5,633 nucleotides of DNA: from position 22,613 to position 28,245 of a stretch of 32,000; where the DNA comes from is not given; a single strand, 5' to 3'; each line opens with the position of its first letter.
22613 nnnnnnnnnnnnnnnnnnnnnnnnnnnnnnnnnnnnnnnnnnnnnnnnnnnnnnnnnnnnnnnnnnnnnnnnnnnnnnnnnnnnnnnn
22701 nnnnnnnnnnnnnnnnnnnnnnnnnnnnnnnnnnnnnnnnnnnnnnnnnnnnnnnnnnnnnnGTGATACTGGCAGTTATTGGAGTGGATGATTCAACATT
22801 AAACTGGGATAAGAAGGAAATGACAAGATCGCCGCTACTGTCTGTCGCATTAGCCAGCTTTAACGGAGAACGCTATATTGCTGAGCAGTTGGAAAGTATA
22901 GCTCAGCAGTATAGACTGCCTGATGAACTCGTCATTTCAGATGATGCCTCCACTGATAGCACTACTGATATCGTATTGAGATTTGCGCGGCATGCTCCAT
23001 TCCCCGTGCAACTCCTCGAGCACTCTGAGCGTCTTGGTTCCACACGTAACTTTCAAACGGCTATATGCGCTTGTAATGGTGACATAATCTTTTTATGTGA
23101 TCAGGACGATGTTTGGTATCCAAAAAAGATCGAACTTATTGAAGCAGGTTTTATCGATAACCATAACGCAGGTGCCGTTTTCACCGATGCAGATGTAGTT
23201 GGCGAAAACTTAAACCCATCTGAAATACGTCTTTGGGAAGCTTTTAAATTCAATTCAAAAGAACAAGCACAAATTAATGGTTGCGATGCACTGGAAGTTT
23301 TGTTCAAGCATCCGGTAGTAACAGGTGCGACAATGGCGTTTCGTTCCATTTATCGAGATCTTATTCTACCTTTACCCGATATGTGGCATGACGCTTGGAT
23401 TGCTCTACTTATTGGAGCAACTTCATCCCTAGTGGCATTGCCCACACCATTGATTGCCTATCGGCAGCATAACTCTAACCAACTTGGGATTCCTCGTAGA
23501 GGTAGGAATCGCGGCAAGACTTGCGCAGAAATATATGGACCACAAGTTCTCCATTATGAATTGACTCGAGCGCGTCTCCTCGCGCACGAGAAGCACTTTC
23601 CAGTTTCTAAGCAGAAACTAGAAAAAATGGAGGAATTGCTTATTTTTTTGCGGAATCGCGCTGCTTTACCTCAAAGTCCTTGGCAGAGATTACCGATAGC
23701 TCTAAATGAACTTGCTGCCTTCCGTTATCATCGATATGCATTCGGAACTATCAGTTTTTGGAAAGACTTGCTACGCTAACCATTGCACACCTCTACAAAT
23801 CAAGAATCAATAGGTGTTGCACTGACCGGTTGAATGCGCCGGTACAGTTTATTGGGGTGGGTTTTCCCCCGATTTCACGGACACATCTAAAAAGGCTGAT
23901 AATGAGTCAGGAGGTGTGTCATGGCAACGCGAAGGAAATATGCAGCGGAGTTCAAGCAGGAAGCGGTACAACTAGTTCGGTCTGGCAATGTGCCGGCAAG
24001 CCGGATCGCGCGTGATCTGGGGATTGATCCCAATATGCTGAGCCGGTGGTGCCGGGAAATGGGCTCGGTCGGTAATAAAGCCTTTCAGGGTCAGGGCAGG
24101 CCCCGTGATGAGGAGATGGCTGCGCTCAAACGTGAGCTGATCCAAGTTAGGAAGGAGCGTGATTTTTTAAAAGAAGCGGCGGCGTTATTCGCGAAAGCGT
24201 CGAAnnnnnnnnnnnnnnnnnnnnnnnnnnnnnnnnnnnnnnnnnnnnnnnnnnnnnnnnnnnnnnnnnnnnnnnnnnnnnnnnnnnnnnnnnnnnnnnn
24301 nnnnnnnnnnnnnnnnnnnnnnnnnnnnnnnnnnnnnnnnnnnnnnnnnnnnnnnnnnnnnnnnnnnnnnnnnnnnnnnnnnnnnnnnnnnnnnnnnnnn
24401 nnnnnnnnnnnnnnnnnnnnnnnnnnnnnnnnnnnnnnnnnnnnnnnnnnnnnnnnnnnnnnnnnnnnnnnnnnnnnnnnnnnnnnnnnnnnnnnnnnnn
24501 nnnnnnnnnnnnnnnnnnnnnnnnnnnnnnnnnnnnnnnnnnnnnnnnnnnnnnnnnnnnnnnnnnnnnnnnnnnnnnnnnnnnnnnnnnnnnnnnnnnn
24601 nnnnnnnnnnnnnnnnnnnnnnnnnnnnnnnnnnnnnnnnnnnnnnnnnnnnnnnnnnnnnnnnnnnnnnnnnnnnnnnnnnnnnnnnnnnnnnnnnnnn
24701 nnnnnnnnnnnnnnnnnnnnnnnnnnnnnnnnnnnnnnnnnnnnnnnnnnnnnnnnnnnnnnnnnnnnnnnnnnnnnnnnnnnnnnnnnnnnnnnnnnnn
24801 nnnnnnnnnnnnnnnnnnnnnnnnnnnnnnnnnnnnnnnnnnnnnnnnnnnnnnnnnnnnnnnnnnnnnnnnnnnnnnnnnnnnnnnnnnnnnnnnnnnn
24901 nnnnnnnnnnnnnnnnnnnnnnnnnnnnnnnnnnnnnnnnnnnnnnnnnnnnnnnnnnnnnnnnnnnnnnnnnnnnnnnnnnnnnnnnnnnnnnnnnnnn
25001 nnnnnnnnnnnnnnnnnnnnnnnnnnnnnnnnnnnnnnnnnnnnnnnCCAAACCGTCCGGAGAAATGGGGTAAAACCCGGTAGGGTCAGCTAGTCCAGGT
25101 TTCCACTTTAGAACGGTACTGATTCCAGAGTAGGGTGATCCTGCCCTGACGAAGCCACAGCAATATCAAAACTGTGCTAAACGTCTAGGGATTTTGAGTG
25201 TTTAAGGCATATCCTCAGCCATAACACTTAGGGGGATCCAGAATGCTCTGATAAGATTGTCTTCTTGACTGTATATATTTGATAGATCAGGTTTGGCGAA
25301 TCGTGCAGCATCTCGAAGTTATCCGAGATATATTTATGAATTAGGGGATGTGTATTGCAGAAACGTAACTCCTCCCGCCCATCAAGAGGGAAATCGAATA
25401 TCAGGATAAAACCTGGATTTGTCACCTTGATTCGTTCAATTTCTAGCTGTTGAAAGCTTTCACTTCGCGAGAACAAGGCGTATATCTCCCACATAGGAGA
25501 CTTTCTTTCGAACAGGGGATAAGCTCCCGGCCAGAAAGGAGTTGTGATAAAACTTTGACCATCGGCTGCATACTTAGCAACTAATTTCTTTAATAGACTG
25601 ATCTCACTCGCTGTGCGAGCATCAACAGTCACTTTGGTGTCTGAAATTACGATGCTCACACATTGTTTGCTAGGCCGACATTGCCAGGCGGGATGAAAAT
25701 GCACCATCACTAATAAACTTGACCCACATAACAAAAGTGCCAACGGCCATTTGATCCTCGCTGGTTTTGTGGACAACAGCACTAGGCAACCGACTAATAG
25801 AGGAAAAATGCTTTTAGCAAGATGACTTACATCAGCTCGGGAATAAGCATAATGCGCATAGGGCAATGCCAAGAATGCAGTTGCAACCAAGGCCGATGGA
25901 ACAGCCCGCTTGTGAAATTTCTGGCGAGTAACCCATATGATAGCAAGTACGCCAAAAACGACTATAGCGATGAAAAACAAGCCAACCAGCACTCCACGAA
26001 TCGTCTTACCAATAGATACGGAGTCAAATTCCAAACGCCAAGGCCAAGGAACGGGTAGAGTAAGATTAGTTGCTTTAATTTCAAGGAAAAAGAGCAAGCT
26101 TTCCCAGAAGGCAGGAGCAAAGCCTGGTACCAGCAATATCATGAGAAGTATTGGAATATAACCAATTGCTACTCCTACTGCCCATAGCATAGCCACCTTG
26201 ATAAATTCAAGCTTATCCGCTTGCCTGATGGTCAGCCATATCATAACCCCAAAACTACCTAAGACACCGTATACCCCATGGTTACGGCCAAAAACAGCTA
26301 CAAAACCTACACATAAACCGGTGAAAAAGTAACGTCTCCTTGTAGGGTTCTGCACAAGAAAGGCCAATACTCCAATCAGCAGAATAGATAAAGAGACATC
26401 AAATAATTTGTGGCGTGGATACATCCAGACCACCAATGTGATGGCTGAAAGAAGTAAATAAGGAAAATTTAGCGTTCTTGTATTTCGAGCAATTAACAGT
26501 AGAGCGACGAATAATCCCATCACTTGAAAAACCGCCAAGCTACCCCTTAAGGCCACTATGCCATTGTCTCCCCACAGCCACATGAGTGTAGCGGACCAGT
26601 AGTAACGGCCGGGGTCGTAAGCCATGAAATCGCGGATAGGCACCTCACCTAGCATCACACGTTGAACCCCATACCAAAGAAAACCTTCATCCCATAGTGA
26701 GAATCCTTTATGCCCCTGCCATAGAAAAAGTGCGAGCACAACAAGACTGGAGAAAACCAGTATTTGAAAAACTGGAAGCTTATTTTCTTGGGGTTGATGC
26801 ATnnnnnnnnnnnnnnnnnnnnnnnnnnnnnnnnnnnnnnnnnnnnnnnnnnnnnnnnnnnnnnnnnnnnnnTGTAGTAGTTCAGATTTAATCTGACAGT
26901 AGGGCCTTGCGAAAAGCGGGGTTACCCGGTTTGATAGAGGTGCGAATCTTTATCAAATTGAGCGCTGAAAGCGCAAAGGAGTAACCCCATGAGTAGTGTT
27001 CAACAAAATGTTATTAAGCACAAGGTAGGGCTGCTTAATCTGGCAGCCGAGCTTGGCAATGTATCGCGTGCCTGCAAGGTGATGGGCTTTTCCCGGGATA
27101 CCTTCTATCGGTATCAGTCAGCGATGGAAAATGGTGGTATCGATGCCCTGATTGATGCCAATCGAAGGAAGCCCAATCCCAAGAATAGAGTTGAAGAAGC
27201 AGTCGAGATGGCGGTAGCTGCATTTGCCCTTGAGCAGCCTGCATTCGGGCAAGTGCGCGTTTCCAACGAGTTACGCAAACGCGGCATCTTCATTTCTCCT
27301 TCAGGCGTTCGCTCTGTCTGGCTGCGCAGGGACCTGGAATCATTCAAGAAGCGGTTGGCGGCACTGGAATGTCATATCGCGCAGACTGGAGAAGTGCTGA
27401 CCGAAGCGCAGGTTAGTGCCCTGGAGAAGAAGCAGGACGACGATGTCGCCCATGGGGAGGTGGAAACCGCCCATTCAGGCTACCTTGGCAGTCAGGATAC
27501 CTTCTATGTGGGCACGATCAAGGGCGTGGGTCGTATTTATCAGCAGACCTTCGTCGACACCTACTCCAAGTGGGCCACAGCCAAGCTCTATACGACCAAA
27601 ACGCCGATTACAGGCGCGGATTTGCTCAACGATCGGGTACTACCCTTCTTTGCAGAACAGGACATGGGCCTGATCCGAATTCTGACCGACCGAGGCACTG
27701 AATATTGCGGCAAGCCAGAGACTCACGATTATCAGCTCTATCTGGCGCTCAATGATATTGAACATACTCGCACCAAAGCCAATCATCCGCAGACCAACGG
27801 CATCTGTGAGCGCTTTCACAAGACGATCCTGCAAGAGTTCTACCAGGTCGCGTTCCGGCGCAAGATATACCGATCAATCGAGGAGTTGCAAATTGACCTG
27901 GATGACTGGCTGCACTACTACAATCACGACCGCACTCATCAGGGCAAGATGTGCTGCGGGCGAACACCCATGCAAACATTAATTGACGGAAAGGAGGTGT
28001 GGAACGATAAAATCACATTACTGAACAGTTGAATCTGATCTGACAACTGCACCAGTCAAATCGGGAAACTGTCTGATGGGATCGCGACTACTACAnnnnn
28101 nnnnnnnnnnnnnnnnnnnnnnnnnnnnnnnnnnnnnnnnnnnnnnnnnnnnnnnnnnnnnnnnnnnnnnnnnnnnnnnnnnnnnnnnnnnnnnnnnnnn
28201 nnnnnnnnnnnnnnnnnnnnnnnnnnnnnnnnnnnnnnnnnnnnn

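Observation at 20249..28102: Two identical, inverted IS481-family copies bracket a 5.4-kb cassette, yet each carries its own target duplication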

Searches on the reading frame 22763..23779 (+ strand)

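Call 8: search_protein_families(library=pfam, proteins=[window:22763-23779:+])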
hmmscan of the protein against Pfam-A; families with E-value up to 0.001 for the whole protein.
window:22763-23779:+ (338 aa): 3 families
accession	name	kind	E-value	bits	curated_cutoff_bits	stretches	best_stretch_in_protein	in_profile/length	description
PF00535.33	Glycos_transf_2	-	5.3e-22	79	23.3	1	27-167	1-141/168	Glycosyl transferase family 2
PF13641.12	Glyco_tranf_2_3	-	1.9e-11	44.8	27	1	26-195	3-168/230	Glycosyltransferase like family 2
PF10111.15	Glyco_tranf_2_2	-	5.2e-05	23.3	27.3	1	33-125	9-101/276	Glycosyltransferase like family 2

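Call 13: search_protein_families(library=ncbifam, proteins=[window:22763-23779:+], max_evalue=0.01)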
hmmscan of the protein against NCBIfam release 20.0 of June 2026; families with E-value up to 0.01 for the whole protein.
window:22763-23779:+ (338 aa): 15 families
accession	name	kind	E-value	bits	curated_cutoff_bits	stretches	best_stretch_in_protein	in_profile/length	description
NF047683.1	TeichurnBiosyTuaG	equivalog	2.5e-12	47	400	1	21-149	3-129/252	teichuronic acid biosynthesis protein TuaG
NF053739.1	GlytfEpsEBac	equivalog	2.7e-12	46.3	450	1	24-150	1-126/265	glycosyltransferase EpsE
NF007482.0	PRK10073.1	equivalog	1.9e-10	40.3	423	1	20-123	2-103/334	glycosyltransferase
TIGR03937.1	PgaC_IcaA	equivalog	1.1e-08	34.4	422.3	1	16-140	37-160/407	poly-beta-1,6-N-acetyl-D-glucosamine synthase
NF038302.1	EPS_HpsE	equivalog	1.1e-07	31.1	300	1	26-138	3-119/307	hormogonium polysaccharide biosynthesis glycosyltransferase HpsE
NF050050.1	ProtGlycPglI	equivalog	4.2e-07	29.6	500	1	24-124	2-102/306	GalNAc(5)-diNAcBac-PP-undecaprenol beta-1,3-glucosyltransferase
NF041875.1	EPS_EpsD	equivalog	1e-05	25.1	370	1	26-120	1-94/325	exopolysaccharide biosynthesis glycosyltransferase EpsD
NF010496.0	PRK13915.1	equivalog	0.00022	20.4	262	1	23-115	30-126/307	glucosyl-3-phosphoglycerate synthase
NF007453.0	PRK10018.1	equivalog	0.00062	19.5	382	1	20-126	2-107/280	colanic acid biosynthesis glycosyltransferase WcaA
TIGR04017.1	WcaA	equivalog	0.00084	19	495.75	1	21-126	2-106/279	colanic acid biosynthesis glycosyltransferase WcaA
TIGR03965.1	mycofact_glyco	equivalog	0.0014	17.6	280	1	26-133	76-182/467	mycofactocin biosynthesis glycosyltransferase MftF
TIGR04242.1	nodulat_NodC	equivalog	0.002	17.2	550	1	11-128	35-154/395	chitooligosaccharide synthase NodC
TIGR04283.1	glyco_like_mftF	equivalog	0.004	16.8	182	1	26-133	1-100/221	TIGR04283 family arsenosugar biosynthesis glycosyltransferase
NF047588.1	GlcsyltransPgfSStrep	equivalog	0.005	16.1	500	1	26-125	3-105/308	glycosyltransferase PgfS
TIGR04195.1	S_glycosyl_SunS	equivalog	0.0068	15.3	350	1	19-73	52-103/421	SunS family peptide S-glycosyltransferase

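Call 56: search_protein_families(library=phrogs, proteins=[window:22763-23779:+], max_evalue=0.001)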
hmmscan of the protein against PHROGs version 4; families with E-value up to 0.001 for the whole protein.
window:22763-23779:+ (338 aa): 3 families
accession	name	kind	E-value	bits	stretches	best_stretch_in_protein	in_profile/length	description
phrog_841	-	moron, auxiliary metabolic gene and host takeover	1.4e-05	25.7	1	26-126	4-104/309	GtrB-like O-antigen conversion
phrog_9549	-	moron, auxiliary metabolic gene and host takeover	0.00043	21.3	0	37-136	14-112/221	glycosyltransferase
phrog_13126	-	moron, auxiliary metabolic gene and host takeover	0.00047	20.5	1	33-129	10-99/394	beta-1,4-glycosyltransferase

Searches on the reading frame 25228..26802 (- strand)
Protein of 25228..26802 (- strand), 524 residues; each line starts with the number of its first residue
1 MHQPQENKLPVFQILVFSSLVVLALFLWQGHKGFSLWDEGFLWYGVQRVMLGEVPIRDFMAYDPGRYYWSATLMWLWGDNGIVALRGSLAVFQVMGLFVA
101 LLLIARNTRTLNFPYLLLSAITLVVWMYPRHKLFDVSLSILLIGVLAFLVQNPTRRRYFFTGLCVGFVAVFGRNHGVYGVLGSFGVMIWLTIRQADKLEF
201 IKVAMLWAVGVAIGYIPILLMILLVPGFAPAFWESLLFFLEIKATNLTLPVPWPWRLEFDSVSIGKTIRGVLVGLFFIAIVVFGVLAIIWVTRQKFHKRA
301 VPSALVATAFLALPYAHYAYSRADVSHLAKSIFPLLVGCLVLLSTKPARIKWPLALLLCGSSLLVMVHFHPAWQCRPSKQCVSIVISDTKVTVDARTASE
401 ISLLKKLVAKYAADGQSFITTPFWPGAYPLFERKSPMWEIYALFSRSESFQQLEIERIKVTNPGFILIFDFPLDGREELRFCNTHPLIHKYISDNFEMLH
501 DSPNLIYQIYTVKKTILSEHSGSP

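Call 8: search_protein_families(library=pfam, proteins=[window:25228-26802:-])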
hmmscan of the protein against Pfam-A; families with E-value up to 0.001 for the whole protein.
window:25228-26802:- (524 aa): 0 families

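Call 13: search_protein_families(library=ncbifam, proteins=[window:25228-26802:-], max_evalue=0.01)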
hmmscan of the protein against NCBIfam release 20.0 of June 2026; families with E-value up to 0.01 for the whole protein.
window:25228-26802:- (524 aa): 0 families

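Call 27: find_encoding_contigs(protein=window:25228-26802:-, flank=10000, max_places=10)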
Protein window:25228-26802:- (524 aa): 2 contigs read that carry it; 2 places shown.
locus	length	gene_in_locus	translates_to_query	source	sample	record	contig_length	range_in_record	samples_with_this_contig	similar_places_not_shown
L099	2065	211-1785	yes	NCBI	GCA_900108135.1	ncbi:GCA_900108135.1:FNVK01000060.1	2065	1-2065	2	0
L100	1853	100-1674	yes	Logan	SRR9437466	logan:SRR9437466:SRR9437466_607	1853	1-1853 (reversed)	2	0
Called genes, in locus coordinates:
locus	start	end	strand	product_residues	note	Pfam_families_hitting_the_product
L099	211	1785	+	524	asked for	-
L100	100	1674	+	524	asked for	-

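Call 35: find_homologous_proteins(query=window:25228-26802:-)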
Query window:25228-26802:- (524 aa): 1684 proteins with E <= 0.001 among 8000 candidates; the best 120 are listed.
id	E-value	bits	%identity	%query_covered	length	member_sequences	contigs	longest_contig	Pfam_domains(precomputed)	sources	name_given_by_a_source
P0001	0.0e+0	1085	91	100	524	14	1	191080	-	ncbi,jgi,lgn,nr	ncbi:MAG: hypothetical protein K0S36_791 [Nitrosospira multiformis]|jgi:hypothetical protein|nr:hypo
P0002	9.6e-286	967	82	98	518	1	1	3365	-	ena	-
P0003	5.9e-284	961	82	98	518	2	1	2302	-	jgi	jgi:hypothetical protein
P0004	3.1e-278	942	79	98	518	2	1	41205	-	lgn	-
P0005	7.8e-276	934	79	98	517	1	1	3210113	-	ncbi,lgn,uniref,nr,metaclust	ncbi:hypothetical protein [Nitrosospira briensis]|uniref:hypothetical protein n=1 Tax=Nitrosospira b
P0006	6.1e-274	928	78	98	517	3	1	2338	-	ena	-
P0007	2.1e-256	870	74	99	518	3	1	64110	-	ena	-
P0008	6.7e-245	832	70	99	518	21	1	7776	-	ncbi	ncbi:MAG: hypothetical protein ABIN99_14790 [Nitrosospira sp.]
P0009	1.4e-241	821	69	98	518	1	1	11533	-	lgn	-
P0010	1.4e-240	818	69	97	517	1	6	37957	-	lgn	-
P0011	3.7e-240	816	70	97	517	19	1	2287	-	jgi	jgi:hypothetical protein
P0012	3.5e-239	813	69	96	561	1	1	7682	-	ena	-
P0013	6.0e-239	812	69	97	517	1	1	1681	-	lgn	-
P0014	8.6e-239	812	69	97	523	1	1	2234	-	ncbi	-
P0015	3.4e-237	807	68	97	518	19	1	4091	-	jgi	jgi:hypothetical protein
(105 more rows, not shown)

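Call 36: search_protein_families(library=pfam, proteins=[window:25228-26802:-], max_evalue=0.1)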
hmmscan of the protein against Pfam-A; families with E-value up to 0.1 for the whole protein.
window:25228-26802:- (524 aa): 0 families

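Call 56: search_protein_families(library=phrogs, proteins=[window:25228-26802:-], max_evalue=0.001)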
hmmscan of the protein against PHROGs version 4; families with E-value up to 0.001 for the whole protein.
window:25228-26802:- (524 aa): 0 families

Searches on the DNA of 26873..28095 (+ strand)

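Call 11: search_dna_similar(query=window:26873-28095:+, collection=plasmids, mode=near, max_rows=10)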
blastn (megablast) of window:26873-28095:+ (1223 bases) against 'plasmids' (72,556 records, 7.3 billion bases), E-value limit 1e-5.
No match.
